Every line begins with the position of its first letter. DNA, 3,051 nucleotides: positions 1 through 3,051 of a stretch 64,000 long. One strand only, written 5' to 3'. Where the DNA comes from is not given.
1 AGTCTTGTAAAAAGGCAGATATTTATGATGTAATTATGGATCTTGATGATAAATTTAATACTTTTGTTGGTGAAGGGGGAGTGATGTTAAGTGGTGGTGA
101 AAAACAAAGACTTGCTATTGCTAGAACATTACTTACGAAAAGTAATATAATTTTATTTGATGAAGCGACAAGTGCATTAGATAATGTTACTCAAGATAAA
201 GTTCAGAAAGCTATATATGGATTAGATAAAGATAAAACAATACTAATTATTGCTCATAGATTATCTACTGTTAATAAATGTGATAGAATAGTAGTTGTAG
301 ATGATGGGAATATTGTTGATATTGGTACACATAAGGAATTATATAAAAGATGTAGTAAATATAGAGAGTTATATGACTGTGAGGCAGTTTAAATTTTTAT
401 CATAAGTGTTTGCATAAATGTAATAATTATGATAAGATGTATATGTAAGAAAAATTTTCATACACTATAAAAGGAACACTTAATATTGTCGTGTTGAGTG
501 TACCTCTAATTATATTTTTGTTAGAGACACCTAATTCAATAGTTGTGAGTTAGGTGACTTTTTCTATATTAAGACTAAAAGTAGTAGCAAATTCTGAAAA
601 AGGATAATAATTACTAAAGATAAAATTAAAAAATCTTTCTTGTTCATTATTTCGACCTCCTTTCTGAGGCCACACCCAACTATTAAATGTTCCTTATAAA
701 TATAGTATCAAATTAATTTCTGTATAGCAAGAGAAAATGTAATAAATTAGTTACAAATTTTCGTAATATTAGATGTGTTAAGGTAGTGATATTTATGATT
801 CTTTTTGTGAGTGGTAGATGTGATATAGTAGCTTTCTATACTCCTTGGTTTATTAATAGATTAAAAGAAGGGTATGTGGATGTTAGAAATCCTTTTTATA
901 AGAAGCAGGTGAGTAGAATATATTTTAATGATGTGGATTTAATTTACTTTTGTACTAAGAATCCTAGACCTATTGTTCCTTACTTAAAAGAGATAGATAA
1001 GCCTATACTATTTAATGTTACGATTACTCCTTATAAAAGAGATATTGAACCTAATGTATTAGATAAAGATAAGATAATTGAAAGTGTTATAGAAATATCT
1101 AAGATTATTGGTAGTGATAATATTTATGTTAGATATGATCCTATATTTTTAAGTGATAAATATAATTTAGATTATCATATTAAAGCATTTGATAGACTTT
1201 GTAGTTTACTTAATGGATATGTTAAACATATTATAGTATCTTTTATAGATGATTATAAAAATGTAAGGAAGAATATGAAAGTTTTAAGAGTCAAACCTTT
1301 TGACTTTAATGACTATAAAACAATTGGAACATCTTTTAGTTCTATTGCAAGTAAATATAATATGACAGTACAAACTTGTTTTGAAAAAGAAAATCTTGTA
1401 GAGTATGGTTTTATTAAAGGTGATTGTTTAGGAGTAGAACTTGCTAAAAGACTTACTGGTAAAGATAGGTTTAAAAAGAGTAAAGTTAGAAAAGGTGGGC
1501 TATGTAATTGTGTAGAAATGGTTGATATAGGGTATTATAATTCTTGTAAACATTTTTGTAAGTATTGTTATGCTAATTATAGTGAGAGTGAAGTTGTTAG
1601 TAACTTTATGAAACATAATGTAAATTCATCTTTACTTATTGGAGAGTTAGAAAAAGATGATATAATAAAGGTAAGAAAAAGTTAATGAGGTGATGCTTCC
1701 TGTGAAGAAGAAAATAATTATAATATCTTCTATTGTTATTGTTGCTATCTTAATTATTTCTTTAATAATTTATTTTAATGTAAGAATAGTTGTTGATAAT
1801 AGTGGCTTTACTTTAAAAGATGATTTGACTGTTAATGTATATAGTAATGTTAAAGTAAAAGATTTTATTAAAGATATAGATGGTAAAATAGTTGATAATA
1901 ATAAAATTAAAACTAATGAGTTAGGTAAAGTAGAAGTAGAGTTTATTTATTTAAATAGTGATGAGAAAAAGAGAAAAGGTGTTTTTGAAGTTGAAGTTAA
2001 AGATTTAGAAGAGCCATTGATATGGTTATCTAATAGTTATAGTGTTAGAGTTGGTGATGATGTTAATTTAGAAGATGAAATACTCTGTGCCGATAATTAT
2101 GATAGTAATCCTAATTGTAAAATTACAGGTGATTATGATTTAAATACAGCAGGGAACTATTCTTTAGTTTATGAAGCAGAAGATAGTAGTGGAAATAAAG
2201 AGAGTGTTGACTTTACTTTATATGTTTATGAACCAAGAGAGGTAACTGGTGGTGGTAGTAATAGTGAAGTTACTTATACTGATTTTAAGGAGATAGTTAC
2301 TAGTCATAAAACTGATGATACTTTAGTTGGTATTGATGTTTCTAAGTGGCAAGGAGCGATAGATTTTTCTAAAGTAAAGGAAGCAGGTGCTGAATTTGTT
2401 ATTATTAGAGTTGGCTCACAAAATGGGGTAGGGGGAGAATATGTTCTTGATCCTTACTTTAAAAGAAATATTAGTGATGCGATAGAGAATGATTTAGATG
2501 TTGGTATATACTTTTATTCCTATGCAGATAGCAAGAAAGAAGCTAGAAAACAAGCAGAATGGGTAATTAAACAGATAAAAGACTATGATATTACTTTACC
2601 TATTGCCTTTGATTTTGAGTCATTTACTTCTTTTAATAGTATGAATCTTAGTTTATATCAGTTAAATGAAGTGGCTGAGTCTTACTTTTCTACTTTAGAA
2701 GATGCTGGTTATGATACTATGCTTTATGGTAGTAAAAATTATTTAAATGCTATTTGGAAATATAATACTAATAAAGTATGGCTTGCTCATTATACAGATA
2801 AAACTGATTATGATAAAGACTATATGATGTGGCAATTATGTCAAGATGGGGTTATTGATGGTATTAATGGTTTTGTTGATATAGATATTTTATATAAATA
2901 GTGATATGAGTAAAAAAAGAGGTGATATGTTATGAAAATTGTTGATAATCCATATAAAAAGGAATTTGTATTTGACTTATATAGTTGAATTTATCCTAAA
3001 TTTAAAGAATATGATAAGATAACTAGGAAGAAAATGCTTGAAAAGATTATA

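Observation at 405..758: Reverse-oriented copy A of the module sits between the ABC-transporter gene end and the DUF1848 gene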

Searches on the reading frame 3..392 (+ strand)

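Call 49: search_protein_families(library=pfam, proteins=[window:3-392:+], max_evalue=0.001)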
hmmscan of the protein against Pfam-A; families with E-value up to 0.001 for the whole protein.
window:3-392:+ (129 aa): 2 families
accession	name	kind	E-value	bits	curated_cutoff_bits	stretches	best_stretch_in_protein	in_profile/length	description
PF00005.33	ABC_tran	-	9.2e-10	39.7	25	1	11-57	89-137/137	ABC transporter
PF02463.25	SMC_N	-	1.1e-07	32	40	1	28-99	136-211/220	RecF/RecN/SMC N terminal domain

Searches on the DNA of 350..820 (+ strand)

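Call 23: search_rna_families(source=window, start=350, end=820, threshold=evalue, max_evalue=10)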
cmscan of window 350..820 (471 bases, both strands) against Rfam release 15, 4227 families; matches with E-value up to 10: 7.
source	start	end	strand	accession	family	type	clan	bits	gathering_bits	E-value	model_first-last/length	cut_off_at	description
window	666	756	+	RF02364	Yfr13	Gene; sRNA;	-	17.2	39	3.5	1-98/98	no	Cyanobacterial functional RNA 13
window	519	580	+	RF00336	snoJ26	Gene; snRNA; snoRNA; CD-box;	-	16.5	50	4.8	1-147/147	no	Small nucleolar RNA J26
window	596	663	+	RF02844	RefA9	Gene; antisense;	-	16.4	49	7.2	1-64/64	no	Enterococcus sRNA A9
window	586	607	+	RF02929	algC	Cis-reg;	-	15.6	33.8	2.7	1-52/52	no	algC RNA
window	482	545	-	RF00710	mir-44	Gene; miRNA;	-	14.8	54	1.7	1-88/88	no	mir-44 microRNA precursor family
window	456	521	-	RF01561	DdR11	Gene; snRNA; snoRNA; CD-box;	-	13.3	65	6.8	1-76/76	no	Dictyostelium snoRNA DdR11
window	553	676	-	RF01412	BsrG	Gene; sRNA;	-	9.6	55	7.5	28-150/259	no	BsrG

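Call 51: build_rna_model(alignment_id=A2, structure=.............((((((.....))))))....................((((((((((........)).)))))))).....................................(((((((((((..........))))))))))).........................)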
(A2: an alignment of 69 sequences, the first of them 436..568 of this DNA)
Model R1 built from alignment A2 (69 sequences, 173 columns); structure: as given.
model positions 125; base pairs 27; branch points 2; effective number of sequences 3.41; information 0.59 bits per position. Calibrated on 0.2 Mb of random sequence (short: E-values are rough).
structure used (alignment columns):
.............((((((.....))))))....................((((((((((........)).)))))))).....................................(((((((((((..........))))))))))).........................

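Call 52: search_with_rna_model(model_id=R1, sources=[window, L001, L003, L004, L007, L008, L010, L011, L012, L015, L016, L020, L021, L022, L025, L026, L028, L029, L030, L032, L034, L035, L037, L039, L040, L043, L049, L052, L053, L054, L055, L056, L057, L058, L062, L064, L065, L066, L069, L070, L071, L073, L077, L079, L080, L081, L083, L086, L087, L088, L089, L091, L092, L099, L102, L103, L107, L109, L110, L111, L114, L115, L118, L119, L005, L041, L046, L090, L051, L027, L002, L036, L060, L063, L120], max_evalue=0.001, make_alignment=true)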
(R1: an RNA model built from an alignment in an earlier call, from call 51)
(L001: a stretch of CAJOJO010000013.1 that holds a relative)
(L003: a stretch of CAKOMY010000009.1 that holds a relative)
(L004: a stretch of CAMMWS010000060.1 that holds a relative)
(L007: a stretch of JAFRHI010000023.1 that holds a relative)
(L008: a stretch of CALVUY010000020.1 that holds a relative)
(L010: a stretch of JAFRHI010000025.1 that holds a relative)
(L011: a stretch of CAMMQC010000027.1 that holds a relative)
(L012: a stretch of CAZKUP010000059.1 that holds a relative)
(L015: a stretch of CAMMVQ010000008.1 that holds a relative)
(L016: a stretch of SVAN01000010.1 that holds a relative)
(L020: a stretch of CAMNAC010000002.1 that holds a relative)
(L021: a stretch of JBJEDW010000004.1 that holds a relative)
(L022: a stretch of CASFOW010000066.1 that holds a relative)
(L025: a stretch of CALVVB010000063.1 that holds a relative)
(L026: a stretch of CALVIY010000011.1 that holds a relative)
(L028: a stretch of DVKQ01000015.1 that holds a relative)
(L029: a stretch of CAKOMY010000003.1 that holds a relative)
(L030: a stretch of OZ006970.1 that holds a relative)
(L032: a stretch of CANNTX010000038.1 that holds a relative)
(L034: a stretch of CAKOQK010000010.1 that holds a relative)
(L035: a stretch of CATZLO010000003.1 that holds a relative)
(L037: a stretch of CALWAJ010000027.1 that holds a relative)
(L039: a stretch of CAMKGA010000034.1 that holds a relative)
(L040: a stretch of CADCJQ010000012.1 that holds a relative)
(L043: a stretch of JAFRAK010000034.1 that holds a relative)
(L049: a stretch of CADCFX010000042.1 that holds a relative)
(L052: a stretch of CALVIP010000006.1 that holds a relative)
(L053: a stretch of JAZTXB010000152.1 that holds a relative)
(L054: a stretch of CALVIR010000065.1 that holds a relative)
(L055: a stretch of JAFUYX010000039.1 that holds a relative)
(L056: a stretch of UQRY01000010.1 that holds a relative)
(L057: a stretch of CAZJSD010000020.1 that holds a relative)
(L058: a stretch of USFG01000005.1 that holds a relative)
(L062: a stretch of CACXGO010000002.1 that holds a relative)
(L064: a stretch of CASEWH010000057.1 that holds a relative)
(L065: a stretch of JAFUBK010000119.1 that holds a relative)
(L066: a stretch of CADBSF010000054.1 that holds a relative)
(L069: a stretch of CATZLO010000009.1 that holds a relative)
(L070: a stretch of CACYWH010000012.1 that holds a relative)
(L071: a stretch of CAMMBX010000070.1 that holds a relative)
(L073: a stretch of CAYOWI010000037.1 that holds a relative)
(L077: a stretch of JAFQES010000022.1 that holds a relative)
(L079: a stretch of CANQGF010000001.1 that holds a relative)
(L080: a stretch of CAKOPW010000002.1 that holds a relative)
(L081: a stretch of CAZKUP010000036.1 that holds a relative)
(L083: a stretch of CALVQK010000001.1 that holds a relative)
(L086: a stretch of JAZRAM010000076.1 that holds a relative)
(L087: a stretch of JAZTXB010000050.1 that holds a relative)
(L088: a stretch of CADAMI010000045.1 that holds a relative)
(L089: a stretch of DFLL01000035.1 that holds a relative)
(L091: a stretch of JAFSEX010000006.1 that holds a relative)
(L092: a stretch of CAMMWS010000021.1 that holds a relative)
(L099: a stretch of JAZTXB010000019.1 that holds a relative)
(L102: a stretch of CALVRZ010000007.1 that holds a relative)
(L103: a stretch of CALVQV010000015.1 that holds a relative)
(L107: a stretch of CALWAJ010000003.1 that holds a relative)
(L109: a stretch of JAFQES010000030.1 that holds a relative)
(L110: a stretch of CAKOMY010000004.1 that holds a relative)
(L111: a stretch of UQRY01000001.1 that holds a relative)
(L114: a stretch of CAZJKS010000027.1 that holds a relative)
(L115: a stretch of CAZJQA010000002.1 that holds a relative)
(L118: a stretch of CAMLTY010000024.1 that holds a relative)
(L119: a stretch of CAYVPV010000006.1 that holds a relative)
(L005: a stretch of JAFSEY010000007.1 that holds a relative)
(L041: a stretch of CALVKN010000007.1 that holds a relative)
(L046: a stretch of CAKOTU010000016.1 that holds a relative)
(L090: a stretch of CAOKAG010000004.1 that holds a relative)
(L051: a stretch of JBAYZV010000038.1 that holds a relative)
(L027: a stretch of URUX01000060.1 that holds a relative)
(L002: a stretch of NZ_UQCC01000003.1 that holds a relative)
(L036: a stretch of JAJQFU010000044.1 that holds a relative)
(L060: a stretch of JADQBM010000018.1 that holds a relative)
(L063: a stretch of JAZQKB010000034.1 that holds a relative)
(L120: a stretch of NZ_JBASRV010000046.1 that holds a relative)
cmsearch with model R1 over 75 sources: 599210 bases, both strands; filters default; matches with E-value up to 0.001: 85.
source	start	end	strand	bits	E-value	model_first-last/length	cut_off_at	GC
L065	3174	3297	+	122.8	3.1e-16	1-125/125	no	0.31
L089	1816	1940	-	122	4.1e-16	1-125/125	no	0.32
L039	2555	2678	-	121.9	4.3e-16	1-125/125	no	0.31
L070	5598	5721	-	121.3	5.4e-16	1-125/125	no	0.32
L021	7623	7747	+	120.5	7.2e-16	1-125/125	no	0.29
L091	4977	5100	-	120.3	7.6e-16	1-125/125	no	0.31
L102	6723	6849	-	119.9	8.8e-16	1-125/125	no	0.31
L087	4457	4583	+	119.9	9e-16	1-125/125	no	0.28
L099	378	503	+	119.3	1.1e-15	1-125/125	no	0.29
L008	3605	3730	-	119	1.3e-15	1-125/125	no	0.3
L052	3866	3991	+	119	1.3e-15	1-125/125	no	0.3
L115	161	285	-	118.1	1.7e-15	1-125/125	no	0.31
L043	4577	4701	-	118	1.8e-15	1-125/125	no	0.31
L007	2915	3037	+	117.8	1.9e-15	1-125/125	no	0.33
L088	528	656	-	117.2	2.4e-15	1-125/125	no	0.29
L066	5507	5630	-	116.9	2.7e-15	1-125/125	no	0.31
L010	2571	2695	+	116.5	3.1e-15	1-125/125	no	0.33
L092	3999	4125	-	114.8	5.9e-15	1-125/125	no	0.32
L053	967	1092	+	110.9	2.4e-14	1-125/125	no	0.3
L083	3336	3466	+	107.4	8.7e-14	1-125/125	no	0.27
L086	4972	5095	-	106.9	1e-13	1-125/125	no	0.31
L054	117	244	+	106.7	1.1e-13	1-125/125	no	0.3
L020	4701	4823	+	106.2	1.4e-13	1-125/125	no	0.32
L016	875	997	+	106.2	1.4e-13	1-125/125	no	0.28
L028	226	354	+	106.2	1.4e-13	1-125/125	no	0.31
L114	125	251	+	105.2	1.9e-13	1-125/125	no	0.31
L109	1011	1132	-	104.9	2.2e-13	1-125/125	no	0.3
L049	466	586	-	103.3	4e-13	1-125/125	no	0.33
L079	203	325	+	103.2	4e-13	1-125/125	no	0.31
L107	1570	1699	-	101.9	6.5e-13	1-125/125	no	0.28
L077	7007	7123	-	101.1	8.7e-13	1-125/125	no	0.3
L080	842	969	+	100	1.3e-12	1-125/125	no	0.28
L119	4985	5104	-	98.5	2.3e-12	1-125/125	no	0.32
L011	7065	7191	-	98.2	2.5e-12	1-125/125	no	0.31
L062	4894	5014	+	96.8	4.3e-12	1-125/125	no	0.31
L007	2611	2728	+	96.7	4.4e-12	1-125/125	no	0.32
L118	6585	6716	-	96.7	4.4e-12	1-125/125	no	0.3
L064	5192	5326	+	96.4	4.9e-12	1-125/125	no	0.33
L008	4051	4183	-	95.7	6.4e-12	1-125/125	no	0.3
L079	554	676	+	95.3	7.4e-12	1-125/125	no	0.34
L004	361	492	+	94.3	1.1e-11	1-125/125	no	0.27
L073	154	274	+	94.1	1.2e-11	1-125/125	no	0.31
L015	4752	4866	-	92.6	2e-11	1-125/125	no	0.3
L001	291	408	-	91.6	2.8e-11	1-125/125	no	0.32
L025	161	293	-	91.6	2.8e-11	1-125/125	no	0.26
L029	5452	5573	+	91.5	3e-11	1-125/125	no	0.28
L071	5545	5680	-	90.9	3.7e-11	1-125/125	no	0.28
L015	4305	4425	-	90.9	3.7e-11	1-125/125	no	0.31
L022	381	500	-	90.4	4.5e-11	1-125/125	no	0.32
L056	3711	3827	-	90.2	4.8e-11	1-125/125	no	0.34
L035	4743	4881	-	89.9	5.3e-11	1-125/125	no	0.29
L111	3782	3899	-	89.4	6.4e-11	1-125/125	no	0.33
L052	3408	3544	+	89.3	6.7e-11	1-125/125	no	0.29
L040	6879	7006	-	87.6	1.3e-10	1-125/125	no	0.31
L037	120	262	+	85.5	2.7e-10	1-125/125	no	0.24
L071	5931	6067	-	85.2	3e-10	1-125/125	no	0.28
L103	385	513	-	84.1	4.4e-10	1-125/125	no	0.24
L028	628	772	+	84.1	4.5e-10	1-125/125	no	0.26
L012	262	385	-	83.5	5.5e-10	1-125/125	no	0.28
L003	7161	7286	+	83.4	5.7e-10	1-125/125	no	0.25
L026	6253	6388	+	82.3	8.8e-10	1-125/125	no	0.32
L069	96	226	+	81.8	1e-09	1-125/125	no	0.29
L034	264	384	+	80.6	1.6e-09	1-125/125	no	0.28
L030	2399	2533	+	80.1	1.9e-09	1-125/125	no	0.3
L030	327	458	+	79.4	2.5e-09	1-125/125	no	0.32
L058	5566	5687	-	78.8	3.2e-09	1-125/125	no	0.25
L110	546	668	-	77.9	4.4e-09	1-125/125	no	0.3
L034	626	745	+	76.6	7.1e-09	1-125/125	no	0.31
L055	6051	6181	+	76.1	8.5e-09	1-125/125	no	0.27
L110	173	291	-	73.6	2.1e-08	1-125/125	no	0.28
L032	6344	6463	-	73.3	2.3e-08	1-125/125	no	0.3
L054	544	666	+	71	5.4e-08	1-125/125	no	0.3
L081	5297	5420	+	71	5.5e-08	1-125/125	no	0.27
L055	5615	5739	+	67.2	2.2e-07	1-125/125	no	0.3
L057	649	769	+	64.4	6e-07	1-125/125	no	0.29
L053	2194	2323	+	59.4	3.9e-06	1-125/125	no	0.27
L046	7066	7190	-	57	9.4e-06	1-125/125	no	0.29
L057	292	419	+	56.3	1.2e-05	1-125/125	no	0.29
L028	3793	3914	+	53.3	3.5e-05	1-125/125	no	0.26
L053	2845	2974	-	52.8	4.3e-05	1-125/125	no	0.31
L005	7648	7763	+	46.1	0.00049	1-125/125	no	0.31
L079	582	699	-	44.8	0.0008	1-125/125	no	0.32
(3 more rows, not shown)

Alignment A3: 85 matches aligned to the model, 181 columns, each read 5' to 3' on its own strand. Consensus structure (alignment columns), stored with it:
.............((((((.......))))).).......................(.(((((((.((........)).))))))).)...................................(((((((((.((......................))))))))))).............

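Call 58: search_dna_similar(query=window:405-766:-, collection=phages, mode=distant, max_rows=10)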
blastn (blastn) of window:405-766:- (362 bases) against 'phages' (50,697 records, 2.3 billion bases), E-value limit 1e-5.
No match.

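Call 59: search_dna_similar(query=window:405-766:-, collection=plasmids, mode=distant, max_rows=10)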
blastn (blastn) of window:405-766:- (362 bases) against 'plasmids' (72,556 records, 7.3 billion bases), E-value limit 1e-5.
No match.

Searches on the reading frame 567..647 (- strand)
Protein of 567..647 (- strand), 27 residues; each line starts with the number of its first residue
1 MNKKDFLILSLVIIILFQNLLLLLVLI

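Call 10: search_protein_families(library=pfam, proteins=[window:567-647:-], max_evalue=10)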
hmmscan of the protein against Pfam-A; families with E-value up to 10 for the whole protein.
seq(27 aa): 0 families

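Call 11: search_protein_families(library=ncbifam, proteins=[window:567-647:-], max_evalue=10)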
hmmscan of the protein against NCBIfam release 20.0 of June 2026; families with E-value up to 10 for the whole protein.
seq(27 aa): 0 families

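Call 39: list_cluster_members(proteins=[window:567-647:-, window:44567-44656:+, window:43343-43420:+, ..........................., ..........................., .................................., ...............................])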
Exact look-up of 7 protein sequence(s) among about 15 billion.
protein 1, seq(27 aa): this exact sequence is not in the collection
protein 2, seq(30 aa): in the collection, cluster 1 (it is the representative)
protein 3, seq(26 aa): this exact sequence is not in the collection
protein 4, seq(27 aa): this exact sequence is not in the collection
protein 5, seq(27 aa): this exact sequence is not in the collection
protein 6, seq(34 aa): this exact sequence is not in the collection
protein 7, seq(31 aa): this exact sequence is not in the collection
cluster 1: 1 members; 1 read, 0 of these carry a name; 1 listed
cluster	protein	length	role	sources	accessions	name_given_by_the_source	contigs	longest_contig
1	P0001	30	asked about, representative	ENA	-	-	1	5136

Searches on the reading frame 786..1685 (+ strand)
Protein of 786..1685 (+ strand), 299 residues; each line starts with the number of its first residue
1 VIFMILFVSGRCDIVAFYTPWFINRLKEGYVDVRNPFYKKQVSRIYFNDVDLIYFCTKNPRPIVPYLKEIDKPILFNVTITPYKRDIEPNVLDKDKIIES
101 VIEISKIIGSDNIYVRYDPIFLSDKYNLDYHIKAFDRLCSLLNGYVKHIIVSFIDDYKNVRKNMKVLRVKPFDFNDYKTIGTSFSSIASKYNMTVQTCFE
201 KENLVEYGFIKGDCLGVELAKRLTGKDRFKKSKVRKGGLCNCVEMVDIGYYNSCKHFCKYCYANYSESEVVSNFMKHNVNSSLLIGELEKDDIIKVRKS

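Call 49: search_protein_families(library=pfam, proteins=[window:786-1685:+], max_evalue=0.001)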
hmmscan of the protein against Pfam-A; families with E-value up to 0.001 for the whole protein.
window:786-1685:+ (299 aa): 1 family
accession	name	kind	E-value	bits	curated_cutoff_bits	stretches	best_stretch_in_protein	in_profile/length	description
PF08902.16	DUF1848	-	1.3e-88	297.7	30.5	1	5-263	1-262/262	Domain of unknown function (DUF1848)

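Call 69: find_encoding_contigs(protein=window:795-1685:+, flank=3000, max_places=8)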
Protein window:795-1685:+ (296 aa): 3 contigs read that carry it; 2 places shown.
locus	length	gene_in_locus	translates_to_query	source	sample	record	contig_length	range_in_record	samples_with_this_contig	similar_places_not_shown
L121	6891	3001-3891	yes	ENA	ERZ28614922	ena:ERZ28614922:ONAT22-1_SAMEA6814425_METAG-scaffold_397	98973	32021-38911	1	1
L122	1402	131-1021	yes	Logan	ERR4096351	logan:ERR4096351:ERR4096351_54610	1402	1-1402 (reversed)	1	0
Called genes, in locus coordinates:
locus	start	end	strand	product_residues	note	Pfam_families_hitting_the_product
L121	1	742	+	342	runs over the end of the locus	PF02534:T4SS-DNA_transf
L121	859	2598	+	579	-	PF00664:ABC_membrane, PF02463:SMC_N, PF00005:ABC_tran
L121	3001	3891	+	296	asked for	PF08902:DUF1848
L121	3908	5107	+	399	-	PF16403:Bact_surface_Ig-like (weak), PF01183:Glyco_hydro_25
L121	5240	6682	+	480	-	-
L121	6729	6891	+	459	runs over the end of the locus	PF02127:Peptidase_M18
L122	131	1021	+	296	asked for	PF08902:DUF1848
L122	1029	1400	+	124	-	?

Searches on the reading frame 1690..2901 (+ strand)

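Call 49: search_protein_families(library=pfam, proteins=[window:1690-2901:+], max_evalue=0.001)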
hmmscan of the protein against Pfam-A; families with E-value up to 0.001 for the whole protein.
window:1690-2901:+ (403 aa): 2 families
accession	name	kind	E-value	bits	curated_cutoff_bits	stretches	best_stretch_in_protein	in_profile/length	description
PF01183.26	Glyco_hydro_25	-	9.4e-29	101.4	27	1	215-392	1-180/180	Glycosyl hydrolases family 25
PF16403.11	Bact_surface_Ig-like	-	3.8e-06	27.3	27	1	117-174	9-66/71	Bacterial surface protein, Ig-like domain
